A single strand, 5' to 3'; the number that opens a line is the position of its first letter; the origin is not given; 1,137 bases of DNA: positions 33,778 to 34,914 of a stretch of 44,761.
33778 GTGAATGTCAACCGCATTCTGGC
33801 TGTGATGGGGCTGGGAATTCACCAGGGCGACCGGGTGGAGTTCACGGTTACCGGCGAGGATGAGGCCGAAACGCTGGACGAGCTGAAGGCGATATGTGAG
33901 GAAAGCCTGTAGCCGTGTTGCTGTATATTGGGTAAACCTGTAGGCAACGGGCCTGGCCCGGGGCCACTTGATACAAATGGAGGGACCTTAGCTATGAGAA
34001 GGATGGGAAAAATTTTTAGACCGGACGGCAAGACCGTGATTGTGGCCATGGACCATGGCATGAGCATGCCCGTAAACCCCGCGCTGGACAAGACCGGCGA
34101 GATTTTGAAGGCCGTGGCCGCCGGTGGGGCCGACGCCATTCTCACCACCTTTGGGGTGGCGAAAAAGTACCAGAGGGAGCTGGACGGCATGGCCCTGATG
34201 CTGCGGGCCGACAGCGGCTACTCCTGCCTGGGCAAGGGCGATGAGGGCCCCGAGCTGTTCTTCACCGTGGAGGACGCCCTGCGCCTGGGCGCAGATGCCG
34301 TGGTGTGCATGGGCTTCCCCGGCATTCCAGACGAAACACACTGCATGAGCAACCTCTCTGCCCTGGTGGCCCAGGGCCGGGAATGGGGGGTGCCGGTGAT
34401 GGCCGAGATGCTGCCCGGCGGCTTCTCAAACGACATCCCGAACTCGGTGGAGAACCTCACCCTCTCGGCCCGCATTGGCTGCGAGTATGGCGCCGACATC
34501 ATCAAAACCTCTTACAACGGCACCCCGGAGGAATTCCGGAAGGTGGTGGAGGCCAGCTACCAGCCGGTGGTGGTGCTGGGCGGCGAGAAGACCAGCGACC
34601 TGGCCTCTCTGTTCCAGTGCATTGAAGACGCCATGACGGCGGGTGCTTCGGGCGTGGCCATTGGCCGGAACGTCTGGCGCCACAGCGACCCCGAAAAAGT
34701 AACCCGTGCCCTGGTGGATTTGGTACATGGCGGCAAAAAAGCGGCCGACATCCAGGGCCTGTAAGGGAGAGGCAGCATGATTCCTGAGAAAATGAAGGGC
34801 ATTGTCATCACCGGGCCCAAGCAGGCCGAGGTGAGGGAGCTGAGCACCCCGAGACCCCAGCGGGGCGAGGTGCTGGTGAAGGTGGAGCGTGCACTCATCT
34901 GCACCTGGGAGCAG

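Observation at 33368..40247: Self-contained Man-family PTS locus with its own HPr and Enzyme I and only an aldolase plus a dehydrogenase as catabolic enzymes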

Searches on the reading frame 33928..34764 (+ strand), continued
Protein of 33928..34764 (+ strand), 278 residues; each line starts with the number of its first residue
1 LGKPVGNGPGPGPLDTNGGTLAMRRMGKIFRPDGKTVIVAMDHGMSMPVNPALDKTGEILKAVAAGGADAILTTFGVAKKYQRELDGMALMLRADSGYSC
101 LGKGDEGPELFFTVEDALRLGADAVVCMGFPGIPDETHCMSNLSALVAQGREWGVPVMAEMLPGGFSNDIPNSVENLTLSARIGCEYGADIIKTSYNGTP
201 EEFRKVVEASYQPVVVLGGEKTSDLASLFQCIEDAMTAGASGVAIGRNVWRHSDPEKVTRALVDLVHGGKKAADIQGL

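Call 71: get_annotated_region(hit=H27, flank=9000)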
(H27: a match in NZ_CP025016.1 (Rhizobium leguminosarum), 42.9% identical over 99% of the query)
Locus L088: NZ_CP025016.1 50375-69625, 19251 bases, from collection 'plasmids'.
description: Rhizobium leguminosarum strain Norway plasmid pRLN4, complete sequence
organism: Rhizobium leguminosarum (NCBI taxid 384)
taxonomy: Bacteria; Pseudomonadota; Alphaproteobacteria; Hyphomicrobiales; Rhizobiaceae; Rhizobium; Rhizobium leguminosarum
host: -; source: Lotus corniculatus,Bacteria culture; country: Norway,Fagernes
typing (MOB-suite, as given by PLSDB): non-mobilizable
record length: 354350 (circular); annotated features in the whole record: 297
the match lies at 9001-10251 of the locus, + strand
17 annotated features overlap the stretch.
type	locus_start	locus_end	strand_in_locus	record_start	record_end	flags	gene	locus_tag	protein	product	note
CDS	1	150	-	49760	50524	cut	-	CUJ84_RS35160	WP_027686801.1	slipin family protein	-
CDS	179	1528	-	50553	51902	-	-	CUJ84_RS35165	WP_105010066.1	nodulation protein NfeD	-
CDS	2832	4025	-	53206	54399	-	-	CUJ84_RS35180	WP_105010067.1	amidohydrolase family protein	-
CDS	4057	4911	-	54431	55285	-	-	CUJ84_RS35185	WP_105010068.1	DeoR/GlpR family DNA-binding transcription regulator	-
CDS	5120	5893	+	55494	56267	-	-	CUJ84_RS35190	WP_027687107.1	SDR family NAD(P)-dependent oxidoreductase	-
CDS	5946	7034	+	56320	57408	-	-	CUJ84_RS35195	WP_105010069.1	questin oxidase family protein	-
CDS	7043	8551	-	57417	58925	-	-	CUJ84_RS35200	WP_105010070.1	NAD(P)/FAD-dependent oxidoreductase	-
CDS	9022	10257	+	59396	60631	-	-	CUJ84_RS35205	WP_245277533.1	sugar ABC transporter substrate-binding protein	-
CDS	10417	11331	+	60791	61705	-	-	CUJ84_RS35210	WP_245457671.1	sugar ABC transporter permease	-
CDS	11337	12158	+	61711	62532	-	-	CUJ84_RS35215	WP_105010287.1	carbohydrate ABC transporter permease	GO:0008643 - carbohydrate transport [Evidence IEA]; GO:0055085 - transmembrane transport [Evidence IEA]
CDS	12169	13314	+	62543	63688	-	ugpC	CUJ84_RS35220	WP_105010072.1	sn-glycerol-3-phosphate ABC transporter ATP-binding protein UgpC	-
CDS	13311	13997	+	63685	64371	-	-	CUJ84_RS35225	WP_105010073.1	isochorismatase family cysteine hydrolase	-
CDS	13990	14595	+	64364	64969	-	-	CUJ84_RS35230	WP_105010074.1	isochorismatase family cysteine hydrolase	-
CDS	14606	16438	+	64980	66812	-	atzF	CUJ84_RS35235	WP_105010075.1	allophanate hydrolase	GO:0019627 - urea metabolic process [Evidence IEA]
CDS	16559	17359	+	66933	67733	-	-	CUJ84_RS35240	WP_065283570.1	BtpA/SgcQ family protein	-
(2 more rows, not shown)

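Call 79: find_encoding_contigs(protein=P0124, flank=8000, max_places=3)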
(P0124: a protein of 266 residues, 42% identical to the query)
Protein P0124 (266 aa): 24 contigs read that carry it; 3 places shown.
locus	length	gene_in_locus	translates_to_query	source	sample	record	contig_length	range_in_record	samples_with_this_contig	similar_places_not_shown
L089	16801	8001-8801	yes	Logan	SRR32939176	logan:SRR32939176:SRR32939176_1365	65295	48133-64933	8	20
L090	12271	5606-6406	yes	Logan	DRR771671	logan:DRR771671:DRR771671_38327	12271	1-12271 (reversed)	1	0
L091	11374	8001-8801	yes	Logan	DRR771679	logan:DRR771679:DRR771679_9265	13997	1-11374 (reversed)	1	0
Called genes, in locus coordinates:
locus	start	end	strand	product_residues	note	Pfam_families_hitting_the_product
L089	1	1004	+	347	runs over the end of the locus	PF01008:IF-2B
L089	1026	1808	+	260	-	PF01048:PNP_UDP_1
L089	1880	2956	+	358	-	PF02608:Bmp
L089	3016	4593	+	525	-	PF00005:ABC_tran, PF13304:AAA_21 (faint), PF13401:AAA_22 (faint), PF00005:ABC_tran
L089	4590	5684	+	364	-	PF02653:BPD_transp_2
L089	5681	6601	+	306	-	PF02653:BPD_transp_2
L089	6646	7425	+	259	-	PF00106:adh_short, PF08659:KR, PF13561:adh_short_C2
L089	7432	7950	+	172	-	PF06172:Cupin_5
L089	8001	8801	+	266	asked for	PF01791:DeoC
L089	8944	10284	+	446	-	PF22039:HUTI_composite_bact (weak), PF01979:Amidohydro_1, PF07969:Amidohydro_3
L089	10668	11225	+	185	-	-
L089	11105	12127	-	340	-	PF06144:DNA_pol3_delta (weak), PF21694:DNA_pol3_delta_C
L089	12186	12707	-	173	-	PF19928:DUF6391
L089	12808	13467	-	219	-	PF00376:MerR, PF12728:HTH_17, PF13411:MerR_1, PF14361:RsbRD_N (weak)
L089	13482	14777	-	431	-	PF07690:MFS_1, PF03092:BT1 (weak), PF03209:PUCC, PF07690:MFS_1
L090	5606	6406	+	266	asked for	PF01791:DeoC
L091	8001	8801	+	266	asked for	PF01791:DeoC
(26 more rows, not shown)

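Call 81: find_encoding_contigs(protein=P0133, flank=8000, max_places=2)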
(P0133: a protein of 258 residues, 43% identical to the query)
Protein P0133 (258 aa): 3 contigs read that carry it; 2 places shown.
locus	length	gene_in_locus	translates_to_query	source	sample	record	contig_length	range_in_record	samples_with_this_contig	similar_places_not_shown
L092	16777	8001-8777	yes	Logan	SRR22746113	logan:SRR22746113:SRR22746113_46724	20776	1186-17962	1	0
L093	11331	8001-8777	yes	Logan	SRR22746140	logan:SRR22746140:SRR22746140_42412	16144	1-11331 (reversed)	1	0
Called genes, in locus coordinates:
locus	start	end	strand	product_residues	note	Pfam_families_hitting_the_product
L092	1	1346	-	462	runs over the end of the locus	PF01134:GIDA (faint), PF01262:AlaDh_PNT_C (faint), PF03486:HI0933_like (faint), PF07992:Pyr_redox_2, PF12831:FAD_oxidored (weak), PF13738:Pyr_redox_3 (weak), PF00070:Pyr_redox, PF02852:Pyr_redox_dim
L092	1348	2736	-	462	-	PF00364:Biotin_lipoyl, PF02817:E3_binding, PF00198:2-oxoacid_dh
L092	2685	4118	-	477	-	PF01979:Amidohydro_1, PF07969:Amidohydro_3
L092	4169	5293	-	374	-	PF01266:DAO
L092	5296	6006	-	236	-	PF00106:adh_short, PF08659:KR, PF13561:adh_short_C2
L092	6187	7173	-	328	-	PF02626:CT_A_B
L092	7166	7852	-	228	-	PF02682:CT_C_D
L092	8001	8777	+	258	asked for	PF01791:DeoC, PF22649:Cgl0159 (faint)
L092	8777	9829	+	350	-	PF08240:ADH_N, PF16912:Glu_dehyd_C (weak), PF00107:ADH_zinc_N, PF13602:ADH_zinc_N_2 (weak)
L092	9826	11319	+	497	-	PF00370:FGGY_N, PF02782:FGGY_C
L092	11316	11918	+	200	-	PF02525:Flavodoxin_2 (weak), PF03358:FMN_red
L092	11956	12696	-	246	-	PF14343:PrcB_C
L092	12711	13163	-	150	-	PF04284:DUF441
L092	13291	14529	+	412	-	PF07690:MFS_1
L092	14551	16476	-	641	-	PF00488:MutS_V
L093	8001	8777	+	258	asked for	PF01791:DeoC, PF22649:Cgl0159 (faint)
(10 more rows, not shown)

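Call 82: find_encoding_contigs(protein=P0127, flank=8000, max_places=2)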
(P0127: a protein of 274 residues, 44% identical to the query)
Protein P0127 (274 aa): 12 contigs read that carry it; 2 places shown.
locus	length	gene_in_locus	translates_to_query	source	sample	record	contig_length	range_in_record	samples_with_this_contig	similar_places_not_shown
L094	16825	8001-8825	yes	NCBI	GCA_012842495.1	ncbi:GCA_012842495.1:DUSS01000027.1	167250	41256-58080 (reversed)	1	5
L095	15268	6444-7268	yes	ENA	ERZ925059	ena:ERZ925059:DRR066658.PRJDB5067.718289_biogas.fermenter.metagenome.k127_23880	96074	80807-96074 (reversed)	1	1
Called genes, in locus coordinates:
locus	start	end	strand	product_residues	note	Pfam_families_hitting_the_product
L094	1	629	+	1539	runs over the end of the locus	PF13620:CarboxypepD_reg (faint), PF22904:NOMO1-like_2nd (faint), PF17802:SpaA (faint), PF14686:fn3_3 (faint), PF17210:SdrD_B (weak), PF01833:TIG (weak), PF05048:NosD (faint), PF13229:Beta_helix (faint)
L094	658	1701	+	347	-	PF07731:Cu-oxidase_2, PF07732:Cu-oxidase_3, PF00394:Cu-oxidase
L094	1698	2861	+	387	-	PF07731:Cu-oxidase_2 (faint), PF07732:Cu-oxidase_3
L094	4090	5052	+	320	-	PF13545:HTH_Crp_2 (faint), PF04545:Sigma70_r4 (weak), PF04198:Sugar-bind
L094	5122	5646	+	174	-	PF03610:EIIA-man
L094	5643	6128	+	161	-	PF03830:PTSIIB_sorb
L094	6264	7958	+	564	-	PF03609:EII-Sor, PF03613:EIID-AGA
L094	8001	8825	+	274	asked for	PF01791:DeoC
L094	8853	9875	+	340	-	PF08240:ADH_N, PF16912:Glu_dehyd_C (weak), PF00107:ADH_zinc_N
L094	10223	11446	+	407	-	PF01546:Peptidase_M20, PF07687:M20_dimer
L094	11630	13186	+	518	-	PF08668:HDOD (faint), PF13487:HD_5, PF01966:HD, PF13487:HD_5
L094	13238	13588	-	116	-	PF01551:Peptidase_M23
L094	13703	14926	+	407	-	PF00390:malic, PF03949:Malic_M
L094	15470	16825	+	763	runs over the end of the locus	-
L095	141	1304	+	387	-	PF07731:Cu-oxidase_2 (faint), PF07732:Cu-oxidase_3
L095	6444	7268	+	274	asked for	PF01791:DeoC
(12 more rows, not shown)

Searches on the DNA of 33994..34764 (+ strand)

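Call 59: search_rna_families(sources=[L064, L066, L031, L046, L029, L036, L004], threshold=gathering)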
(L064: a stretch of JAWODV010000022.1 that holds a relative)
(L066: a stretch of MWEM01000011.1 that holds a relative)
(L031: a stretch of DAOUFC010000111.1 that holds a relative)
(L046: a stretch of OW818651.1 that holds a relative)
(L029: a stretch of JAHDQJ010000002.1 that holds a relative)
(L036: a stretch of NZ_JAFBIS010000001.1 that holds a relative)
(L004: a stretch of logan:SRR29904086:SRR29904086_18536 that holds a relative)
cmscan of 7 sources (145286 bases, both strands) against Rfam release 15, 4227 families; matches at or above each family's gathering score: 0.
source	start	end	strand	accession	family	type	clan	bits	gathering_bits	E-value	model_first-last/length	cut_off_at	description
